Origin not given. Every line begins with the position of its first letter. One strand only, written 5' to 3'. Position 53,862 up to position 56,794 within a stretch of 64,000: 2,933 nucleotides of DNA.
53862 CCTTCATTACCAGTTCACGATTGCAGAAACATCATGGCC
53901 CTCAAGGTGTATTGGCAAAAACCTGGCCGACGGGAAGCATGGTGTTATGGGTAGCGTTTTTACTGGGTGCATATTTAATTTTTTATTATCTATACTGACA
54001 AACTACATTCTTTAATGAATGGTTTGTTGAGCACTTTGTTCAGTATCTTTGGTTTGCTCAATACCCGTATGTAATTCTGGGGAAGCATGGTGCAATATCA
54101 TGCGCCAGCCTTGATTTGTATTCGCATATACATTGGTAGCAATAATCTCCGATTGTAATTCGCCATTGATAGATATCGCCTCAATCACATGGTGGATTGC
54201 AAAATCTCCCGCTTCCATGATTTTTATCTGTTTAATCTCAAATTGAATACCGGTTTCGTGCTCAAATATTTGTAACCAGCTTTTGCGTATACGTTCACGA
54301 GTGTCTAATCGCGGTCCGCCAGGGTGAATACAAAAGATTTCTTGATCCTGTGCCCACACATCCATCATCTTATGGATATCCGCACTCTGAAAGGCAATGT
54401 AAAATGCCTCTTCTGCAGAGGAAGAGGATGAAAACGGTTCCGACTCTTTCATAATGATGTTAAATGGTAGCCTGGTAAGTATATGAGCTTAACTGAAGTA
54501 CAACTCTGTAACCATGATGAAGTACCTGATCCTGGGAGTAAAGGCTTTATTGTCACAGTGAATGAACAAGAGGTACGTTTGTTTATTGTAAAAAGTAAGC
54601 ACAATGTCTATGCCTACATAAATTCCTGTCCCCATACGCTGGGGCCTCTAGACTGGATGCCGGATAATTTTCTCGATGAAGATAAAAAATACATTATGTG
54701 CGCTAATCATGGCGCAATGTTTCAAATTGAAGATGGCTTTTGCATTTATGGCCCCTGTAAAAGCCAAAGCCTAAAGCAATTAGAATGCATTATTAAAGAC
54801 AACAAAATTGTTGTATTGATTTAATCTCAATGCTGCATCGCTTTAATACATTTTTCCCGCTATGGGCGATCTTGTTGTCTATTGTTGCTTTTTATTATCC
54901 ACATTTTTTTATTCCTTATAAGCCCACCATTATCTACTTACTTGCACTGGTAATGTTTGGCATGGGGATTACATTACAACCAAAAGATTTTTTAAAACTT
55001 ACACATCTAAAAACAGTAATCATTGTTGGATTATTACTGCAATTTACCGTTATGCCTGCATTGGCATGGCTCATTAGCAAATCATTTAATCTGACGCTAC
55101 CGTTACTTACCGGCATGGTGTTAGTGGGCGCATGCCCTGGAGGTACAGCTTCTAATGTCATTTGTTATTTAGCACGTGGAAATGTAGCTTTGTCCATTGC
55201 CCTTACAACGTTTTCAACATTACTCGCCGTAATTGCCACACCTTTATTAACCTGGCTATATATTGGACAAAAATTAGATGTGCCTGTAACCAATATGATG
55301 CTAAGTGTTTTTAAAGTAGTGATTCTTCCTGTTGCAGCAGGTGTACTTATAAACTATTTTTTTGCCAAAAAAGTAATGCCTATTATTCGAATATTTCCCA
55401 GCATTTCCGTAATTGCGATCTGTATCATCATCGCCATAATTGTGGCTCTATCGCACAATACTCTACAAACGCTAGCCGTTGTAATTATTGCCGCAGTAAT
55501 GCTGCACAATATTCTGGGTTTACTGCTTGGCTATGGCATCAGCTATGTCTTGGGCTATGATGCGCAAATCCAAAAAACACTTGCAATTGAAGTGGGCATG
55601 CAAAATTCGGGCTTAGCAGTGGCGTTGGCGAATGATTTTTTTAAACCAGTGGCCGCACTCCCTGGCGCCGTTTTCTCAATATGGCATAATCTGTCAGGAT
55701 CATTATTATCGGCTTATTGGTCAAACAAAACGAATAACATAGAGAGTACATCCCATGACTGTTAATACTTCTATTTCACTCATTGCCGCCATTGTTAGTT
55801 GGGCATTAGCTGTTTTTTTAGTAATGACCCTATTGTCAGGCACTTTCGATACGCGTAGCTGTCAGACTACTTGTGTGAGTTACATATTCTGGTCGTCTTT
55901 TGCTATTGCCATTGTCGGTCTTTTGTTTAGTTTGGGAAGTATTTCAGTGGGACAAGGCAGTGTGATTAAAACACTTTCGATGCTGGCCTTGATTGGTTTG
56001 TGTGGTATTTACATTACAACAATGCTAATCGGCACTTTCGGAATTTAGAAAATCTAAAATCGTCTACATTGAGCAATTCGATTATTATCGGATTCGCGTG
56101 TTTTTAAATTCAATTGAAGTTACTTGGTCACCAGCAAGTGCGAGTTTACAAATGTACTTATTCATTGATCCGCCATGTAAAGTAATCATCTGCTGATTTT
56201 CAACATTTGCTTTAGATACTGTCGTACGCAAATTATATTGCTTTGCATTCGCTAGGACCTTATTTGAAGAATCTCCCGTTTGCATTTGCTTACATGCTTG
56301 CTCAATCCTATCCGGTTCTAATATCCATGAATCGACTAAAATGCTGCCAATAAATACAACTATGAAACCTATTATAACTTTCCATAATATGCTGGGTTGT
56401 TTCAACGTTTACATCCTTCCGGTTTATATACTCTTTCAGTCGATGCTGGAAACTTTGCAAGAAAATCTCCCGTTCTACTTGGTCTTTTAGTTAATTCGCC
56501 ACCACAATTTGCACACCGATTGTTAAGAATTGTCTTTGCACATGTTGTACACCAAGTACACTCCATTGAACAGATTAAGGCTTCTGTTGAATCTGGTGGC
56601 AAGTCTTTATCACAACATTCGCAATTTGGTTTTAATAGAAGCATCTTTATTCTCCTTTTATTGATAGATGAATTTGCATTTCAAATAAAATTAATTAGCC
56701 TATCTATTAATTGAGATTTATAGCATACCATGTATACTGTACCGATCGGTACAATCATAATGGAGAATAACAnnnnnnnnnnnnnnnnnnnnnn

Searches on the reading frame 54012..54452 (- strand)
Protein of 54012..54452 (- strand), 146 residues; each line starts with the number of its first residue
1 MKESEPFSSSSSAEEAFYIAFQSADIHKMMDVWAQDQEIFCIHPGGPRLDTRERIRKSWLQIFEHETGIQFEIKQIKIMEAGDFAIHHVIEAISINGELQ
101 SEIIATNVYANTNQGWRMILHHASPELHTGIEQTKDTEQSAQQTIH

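Call 94: search_protein_families(library=pfam, proteins=[window:54012-54452:-], max_evalue=0.001)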
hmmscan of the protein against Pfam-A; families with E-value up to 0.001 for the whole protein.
window:54012-54452:- (146 aa): 3 families
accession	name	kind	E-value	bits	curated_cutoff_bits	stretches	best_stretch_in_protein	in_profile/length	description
PF13474.12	SnoaL_3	-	1.1e-21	77.8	22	1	15-125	6-118/121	SnoaL-like domain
PF14534.12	DUF4440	-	1.7e-08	35.3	25.2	1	12-118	3-107/107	Domain of unknown function (DUF4440)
PF12680.13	SnoaL_2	-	2.2e-06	28.6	27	1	15-88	2-70/102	SnoaL-like domain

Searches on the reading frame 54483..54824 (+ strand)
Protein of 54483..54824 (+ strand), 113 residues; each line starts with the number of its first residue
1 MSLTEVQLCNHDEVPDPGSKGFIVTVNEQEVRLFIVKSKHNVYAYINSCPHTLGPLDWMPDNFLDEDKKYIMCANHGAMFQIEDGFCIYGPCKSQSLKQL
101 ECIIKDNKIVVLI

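Call 95: search_protein_families(library=pfam, proteins=[window:54483-54824:+], max_evalue=0.001)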
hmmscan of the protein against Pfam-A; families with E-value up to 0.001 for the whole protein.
window:54483-54824:+ (113 aa): 2 families
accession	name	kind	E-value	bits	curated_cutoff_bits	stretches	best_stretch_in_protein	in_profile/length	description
PF00355.32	Rieske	-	9.9e-11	41.8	20.3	1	6-95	3-83/88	Rieske [2Fe-2S] domain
PF13806.12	Rieske_2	-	0.00015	22.1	27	1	7-111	4-103/104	Rieske-like [2Fe-2S] domain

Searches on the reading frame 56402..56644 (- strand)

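Call 8: search_protein_families(library=pfam, proteins=[window:56402-56644:-], max_evalue=0.01)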
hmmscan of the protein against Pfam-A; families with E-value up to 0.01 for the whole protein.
window:56402-56644:- (80 aa): 1 family
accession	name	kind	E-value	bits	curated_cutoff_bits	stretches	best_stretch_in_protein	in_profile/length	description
PF06906.16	DUF1272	-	3.3e-25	88.4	25.3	1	1-57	1-57/57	Protein of unknown function (DUF1272)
